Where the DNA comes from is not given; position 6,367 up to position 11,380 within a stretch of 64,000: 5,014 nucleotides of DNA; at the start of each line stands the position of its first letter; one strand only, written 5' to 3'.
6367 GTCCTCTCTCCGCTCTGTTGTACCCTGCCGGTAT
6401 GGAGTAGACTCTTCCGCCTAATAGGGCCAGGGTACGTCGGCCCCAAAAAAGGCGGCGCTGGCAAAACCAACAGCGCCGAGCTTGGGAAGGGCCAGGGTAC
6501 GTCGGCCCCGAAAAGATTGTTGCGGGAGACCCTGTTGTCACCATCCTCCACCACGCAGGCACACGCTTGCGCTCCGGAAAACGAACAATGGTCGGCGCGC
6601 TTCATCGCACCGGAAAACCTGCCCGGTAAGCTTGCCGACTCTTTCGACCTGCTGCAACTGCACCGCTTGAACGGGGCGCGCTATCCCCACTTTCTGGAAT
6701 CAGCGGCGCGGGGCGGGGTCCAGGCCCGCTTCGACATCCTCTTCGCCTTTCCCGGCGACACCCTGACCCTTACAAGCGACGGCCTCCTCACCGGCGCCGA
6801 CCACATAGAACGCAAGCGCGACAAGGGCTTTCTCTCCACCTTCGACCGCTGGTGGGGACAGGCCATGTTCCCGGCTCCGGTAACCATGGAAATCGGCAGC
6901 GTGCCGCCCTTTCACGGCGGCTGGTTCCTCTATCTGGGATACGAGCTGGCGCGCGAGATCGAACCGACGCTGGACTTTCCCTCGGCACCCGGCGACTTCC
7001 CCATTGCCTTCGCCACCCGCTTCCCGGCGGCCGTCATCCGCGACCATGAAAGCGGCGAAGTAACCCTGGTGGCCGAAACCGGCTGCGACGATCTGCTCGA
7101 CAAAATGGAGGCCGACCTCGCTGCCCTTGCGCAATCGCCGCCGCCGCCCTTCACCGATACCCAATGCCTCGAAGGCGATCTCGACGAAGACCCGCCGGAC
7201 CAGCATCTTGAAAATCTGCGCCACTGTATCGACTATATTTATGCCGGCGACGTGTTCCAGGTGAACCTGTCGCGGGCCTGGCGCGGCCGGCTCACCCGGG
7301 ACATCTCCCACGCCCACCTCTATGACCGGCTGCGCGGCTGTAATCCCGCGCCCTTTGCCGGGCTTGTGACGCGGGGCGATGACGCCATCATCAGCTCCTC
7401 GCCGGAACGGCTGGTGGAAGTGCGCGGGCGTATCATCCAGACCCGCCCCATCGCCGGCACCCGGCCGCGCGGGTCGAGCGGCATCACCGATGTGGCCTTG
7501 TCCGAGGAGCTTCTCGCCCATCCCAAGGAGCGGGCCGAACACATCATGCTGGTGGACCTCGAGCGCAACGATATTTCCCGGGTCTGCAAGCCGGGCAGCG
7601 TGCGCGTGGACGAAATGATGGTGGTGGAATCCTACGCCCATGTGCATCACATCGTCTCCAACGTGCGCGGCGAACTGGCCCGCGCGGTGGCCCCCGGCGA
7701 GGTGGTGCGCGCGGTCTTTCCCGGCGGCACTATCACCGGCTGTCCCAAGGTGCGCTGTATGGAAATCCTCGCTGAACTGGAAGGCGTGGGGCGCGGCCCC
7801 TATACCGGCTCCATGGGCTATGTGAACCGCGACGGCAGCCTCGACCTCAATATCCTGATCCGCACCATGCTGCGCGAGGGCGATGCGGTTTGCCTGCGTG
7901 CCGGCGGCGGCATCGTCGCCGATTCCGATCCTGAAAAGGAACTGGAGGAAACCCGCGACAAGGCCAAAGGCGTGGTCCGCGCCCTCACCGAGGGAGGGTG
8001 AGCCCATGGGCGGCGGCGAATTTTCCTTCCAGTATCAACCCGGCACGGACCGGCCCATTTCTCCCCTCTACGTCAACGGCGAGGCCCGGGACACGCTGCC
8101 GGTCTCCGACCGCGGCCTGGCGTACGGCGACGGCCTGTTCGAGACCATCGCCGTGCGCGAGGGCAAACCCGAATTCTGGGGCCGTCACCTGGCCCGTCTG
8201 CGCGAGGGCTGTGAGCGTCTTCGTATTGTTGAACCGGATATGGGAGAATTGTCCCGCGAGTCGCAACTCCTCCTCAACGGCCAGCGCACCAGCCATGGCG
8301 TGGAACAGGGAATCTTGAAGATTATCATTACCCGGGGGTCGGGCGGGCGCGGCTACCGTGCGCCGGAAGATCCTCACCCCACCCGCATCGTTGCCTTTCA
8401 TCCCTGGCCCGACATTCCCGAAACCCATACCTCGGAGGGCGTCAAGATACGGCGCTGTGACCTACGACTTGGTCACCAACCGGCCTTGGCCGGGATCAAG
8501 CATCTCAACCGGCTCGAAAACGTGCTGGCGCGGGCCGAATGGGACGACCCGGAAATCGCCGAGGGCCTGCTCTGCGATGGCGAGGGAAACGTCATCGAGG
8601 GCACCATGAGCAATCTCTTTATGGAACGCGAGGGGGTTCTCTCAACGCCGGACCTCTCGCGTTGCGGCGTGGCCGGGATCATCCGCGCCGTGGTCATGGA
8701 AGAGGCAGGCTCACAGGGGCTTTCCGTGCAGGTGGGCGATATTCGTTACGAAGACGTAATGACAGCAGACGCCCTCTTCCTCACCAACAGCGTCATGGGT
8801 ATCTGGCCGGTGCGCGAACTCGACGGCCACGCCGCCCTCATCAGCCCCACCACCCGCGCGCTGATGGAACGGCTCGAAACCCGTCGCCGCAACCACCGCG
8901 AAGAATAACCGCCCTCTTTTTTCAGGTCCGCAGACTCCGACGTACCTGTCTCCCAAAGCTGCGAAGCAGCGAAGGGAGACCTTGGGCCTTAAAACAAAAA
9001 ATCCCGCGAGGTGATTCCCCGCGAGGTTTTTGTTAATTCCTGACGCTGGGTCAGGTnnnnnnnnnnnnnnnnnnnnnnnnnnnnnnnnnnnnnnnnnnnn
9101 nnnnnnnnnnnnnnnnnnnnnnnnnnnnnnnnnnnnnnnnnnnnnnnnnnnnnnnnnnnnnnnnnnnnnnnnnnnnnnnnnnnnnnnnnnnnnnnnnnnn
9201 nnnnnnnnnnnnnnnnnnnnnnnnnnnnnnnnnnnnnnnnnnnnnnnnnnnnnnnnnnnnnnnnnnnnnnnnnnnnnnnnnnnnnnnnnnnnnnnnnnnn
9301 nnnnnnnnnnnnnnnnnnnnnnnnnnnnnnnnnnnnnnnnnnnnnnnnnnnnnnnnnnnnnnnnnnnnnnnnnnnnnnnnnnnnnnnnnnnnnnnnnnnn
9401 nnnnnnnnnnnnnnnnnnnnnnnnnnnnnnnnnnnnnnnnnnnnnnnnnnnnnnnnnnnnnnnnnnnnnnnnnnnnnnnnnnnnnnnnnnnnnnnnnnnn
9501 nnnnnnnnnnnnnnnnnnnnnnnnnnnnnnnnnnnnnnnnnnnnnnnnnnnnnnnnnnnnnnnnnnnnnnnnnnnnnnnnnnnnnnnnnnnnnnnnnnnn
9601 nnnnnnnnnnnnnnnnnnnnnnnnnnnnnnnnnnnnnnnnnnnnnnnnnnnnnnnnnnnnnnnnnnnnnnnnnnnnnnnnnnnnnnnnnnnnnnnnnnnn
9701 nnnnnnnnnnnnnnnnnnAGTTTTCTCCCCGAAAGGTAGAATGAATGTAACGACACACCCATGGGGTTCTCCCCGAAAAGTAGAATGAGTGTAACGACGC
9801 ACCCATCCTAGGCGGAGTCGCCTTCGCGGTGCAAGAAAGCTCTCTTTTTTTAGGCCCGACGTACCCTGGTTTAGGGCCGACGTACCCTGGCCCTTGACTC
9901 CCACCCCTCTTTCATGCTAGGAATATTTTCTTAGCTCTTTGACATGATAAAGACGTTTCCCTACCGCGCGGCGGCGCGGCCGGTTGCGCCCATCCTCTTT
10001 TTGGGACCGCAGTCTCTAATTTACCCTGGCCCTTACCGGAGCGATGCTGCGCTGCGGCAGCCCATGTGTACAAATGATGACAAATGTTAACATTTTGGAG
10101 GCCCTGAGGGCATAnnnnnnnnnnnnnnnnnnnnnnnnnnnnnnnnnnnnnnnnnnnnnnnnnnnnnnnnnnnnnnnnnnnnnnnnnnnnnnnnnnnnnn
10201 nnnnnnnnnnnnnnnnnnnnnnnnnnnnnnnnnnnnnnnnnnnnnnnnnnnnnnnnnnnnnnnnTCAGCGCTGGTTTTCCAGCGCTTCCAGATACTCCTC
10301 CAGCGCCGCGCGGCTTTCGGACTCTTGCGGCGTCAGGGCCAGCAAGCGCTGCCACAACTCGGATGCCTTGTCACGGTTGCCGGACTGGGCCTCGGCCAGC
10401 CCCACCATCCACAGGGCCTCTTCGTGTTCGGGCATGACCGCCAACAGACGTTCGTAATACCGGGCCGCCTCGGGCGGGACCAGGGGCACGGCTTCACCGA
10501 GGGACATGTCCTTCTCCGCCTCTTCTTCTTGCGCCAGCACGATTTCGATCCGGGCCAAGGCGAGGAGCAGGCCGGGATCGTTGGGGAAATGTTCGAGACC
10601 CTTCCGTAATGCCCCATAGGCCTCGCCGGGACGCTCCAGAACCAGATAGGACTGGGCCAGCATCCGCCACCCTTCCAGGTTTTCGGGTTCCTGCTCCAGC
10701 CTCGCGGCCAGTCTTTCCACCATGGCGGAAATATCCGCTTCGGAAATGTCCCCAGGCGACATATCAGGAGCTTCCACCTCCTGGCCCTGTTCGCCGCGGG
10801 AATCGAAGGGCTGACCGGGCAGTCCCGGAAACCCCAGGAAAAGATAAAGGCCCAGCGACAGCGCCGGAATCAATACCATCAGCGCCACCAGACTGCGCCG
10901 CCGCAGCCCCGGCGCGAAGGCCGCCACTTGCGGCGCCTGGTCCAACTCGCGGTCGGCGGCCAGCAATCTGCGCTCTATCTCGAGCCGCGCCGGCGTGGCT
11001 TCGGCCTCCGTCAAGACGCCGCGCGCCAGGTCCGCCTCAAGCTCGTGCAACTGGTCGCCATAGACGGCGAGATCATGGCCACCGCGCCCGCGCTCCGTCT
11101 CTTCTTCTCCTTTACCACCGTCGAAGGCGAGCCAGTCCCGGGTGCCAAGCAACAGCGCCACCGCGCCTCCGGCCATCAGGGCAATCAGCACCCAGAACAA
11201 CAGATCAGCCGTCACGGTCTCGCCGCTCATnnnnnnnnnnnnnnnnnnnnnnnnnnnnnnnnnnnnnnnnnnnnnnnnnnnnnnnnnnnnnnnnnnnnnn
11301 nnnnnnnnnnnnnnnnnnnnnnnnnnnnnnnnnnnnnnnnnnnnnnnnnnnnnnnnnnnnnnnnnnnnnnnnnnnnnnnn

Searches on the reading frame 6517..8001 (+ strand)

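Call 22: search_protein_families(library=pfam, proteins=[window:6517-8001:+])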
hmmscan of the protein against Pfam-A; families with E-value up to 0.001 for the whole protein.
window:6517-8001:+ (494 aa): 2 families
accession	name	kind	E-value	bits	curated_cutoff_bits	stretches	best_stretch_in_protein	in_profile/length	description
PF00425.24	Chorismate_bind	-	4.1e-87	292.4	27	1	228-482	3-257/257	chorismate binding enzyme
PF04715.19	Anth_synt_I_N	-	2.9e-05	24.8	23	1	50-183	11-139/140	Anthranilate synthase component I, N terminal region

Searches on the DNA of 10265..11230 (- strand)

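Call 58: search_with_rna_model(model_id=R1, sources=[L008, L009, L010, L011, L013, L014, L016, L017, L018, L020, L030, L031, L033, L035, L036, L040, L041, L051, L052, L054, L055, L067, L075, L077, L083, L084, L104, L123, L125, L127, L130, L131, L132, L133, L134], max_evalue=0.01)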
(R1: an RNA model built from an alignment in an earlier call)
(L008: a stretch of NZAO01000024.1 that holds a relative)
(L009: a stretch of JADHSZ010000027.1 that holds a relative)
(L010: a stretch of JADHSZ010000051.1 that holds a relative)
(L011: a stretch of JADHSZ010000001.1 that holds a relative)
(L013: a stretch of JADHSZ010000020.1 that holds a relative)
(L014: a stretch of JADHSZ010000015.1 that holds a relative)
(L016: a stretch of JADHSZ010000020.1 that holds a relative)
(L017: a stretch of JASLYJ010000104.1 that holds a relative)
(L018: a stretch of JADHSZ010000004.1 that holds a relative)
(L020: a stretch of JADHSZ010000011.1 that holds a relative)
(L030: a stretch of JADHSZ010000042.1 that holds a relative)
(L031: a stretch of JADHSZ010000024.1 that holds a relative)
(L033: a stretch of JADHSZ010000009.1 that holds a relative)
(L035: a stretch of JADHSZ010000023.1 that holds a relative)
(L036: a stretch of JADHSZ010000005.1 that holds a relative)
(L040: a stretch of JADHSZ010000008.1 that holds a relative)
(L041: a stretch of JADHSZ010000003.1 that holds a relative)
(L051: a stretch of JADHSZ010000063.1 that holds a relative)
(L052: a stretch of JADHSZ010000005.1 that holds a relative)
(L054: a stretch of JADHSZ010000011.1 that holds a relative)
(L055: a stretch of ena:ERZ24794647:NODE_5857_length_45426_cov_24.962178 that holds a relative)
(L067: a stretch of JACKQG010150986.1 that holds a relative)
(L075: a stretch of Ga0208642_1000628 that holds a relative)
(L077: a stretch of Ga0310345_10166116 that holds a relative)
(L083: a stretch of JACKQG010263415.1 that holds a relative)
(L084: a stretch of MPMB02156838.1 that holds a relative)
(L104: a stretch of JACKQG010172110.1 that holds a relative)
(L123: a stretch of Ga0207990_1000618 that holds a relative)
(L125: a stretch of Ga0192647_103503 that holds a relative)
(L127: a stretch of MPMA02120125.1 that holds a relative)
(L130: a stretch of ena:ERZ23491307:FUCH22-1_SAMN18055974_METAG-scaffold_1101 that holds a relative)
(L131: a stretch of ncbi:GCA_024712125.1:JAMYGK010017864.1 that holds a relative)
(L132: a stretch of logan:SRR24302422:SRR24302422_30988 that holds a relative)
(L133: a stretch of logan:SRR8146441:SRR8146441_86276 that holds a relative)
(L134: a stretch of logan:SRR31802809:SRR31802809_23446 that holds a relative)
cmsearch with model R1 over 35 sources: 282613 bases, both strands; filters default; matches with E-value up to 0.01: 74.
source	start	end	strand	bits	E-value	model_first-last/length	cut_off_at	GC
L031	3928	3963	+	51.7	7.3e-13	1-36/36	no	0.61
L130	911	946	-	51.3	9.9e-13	1-36/36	no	0.58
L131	907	942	-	51.3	9.9e-13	1-36/36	no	0.58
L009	6655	6690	+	51.1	1.1e-12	1-36/36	no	0.53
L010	4870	4905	+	50.2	2.2e-12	1-36/36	no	0.56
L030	2191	2226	-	49.9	2.6e-12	1-36/36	no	0.67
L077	897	932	-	49.6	3.3e-12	1-36/36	no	0.61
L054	7493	7528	+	49.2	4.5e-12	1-36/36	no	0.58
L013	4037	4072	+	48.9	5.2e-12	1-36/36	no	0.61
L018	1418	1453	+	48.8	5.8e-12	1-36/36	no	0.61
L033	1551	1586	+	48.5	7e-12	1-36/36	no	0.67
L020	1596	1631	-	48.5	7.1e-12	1-36/36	no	0.61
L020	5756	5791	+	48.1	9.7e-12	1-36/36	no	0.69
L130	10118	10153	-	48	1e-11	1-36/36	no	0.61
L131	10118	10153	-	48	1e-11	1-36/36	no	0.61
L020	1828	1863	-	47.5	1.4e-11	1-36/36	no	0.61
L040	489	524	+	47.3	1.7e-11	1-36/36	no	0.58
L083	1020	1055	+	47.2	1.8e-11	1-36/36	no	0.56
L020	825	860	-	47.1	1.9e-11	1-36/36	no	0.61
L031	4844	4879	+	46.6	2.7e-11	1-36/36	no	0.64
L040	4618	4653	-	46.4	3.1e-11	1-36/36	no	0.56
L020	5669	5704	+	46.3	3.4e-11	1-36/36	no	0.67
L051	2542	2577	-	46.2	3.6e-11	1-36/36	no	0.61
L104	1298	1333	+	46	4.1e-11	1-36/36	no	0.72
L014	5103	5138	-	45.9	4.4e-11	1-36/36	no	0.64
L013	2544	2579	+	45.9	4.4e-11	1-36/36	no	0.58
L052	5486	5521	+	45.7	5e-11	1-36/36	no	0.61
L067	200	235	-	45.4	6.4e-11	1-36/36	no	0.56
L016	3921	3956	-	45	8.1e-11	1-36/36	no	0.61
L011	6200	6235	-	44.6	1.1e-10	1-36/36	no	0.53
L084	5107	5142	-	44.5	1.2e-10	1-36/36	no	0.67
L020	873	908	-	44.4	1.3e-10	1-36/36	no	0.5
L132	4120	4155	-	44.4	1.3e-10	1-36/36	no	0.61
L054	7629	7664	+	44.3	1.4e-10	1-36/36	no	0.64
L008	7569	7604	-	44.2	1.5e-10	1-36/36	no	0.61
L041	4508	4543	-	43.5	2.3e-10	1-36/36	no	0.61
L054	4969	5004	-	43.3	2.7e-10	1-36/36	no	0.53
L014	2581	2616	-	43.2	2.9e-10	1-36/36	no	0.61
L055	13057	13092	-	42.6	4.5e-10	1-36/36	no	0.67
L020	1667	1702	-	42.5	4.8e-10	1-36/36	no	0.56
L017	120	155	-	42.4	5e-10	1-36/36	no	0.61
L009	6714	6749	+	42.3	5.4e-10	1-36/36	no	0.64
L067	666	701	+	41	1.4e-09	1-36/36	no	0.56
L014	5184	5219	-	39.7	3.5e-09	1-36/36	no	0.67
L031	3983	4018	+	38.5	8.2e-09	1-36/36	no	0.61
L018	1473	1509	+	38.3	9.4e-09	1-36/36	no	0.54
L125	6122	6157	+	37.8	1.3e-08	1-36/36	no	0.64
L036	5908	5943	+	37.6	1.5e-08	1-36/36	no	0.56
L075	67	102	+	35.4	7.1e-08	1-36/36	no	0.58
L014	7338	7373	-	35.2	8.2e-08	1-36/36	no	0.56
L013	109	144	-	35.2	8.3e-08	1-36/36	no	0.61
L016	3840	3865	-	33.5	2.7e-07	11-36/36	no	0.65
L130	10721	10757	-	33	3.9e-07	1-36/36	no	0.62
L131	10721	10757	-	33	3.9e-07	1-36/36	no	0.62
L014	5157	5183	-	32.7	4.8e-07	10-36/36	no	0.63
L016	3867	3892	-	31.9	8.2e-07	11-36/36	no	0.62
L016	3894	3919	-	31.9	8.2e-07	11-36/36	no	0.62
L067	109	144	+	31.6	1e-06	1-36/36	no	0.56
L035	425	460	+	31.4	1.2e-06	1-36/36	no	0.75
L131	6829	6864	-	30.9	1.7e-06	1-36/36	no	0.58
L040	532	567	+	30.5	2.2e-06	1-36/36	no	0.58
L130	14413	14448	+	29.6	4e-06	1-36/36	no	0.58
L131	14413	14448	+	29.6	4e-06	1-36/36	no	0.58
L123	1482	1503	-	28.8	7.5e-06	13-34/36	no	0.68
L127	4986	5007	+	28.8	7.5e-06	13-34/36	no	0.68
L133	3593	3628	-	25.4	7.7e-05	1-36/36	no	0.72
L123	1507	1542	-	24.2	0.00019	1-36/36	no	0.56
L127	4947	4982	+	24.2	0.00019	1-36/36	no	0.56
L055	15556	15601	+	23.6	0.00027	1-36/36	no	0.61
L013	3749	3794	+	22.5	0.00062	1-36/36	no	0.61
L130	6833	6875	-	19.7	0.0043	1-36/36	no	0.49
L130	240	284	-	19.3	0.0058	1-36/36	no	0.49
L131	236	280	-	19.3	0.0058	1-36/36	no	0.49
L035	2370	2414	-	19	0.0069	1-36/36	no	0.6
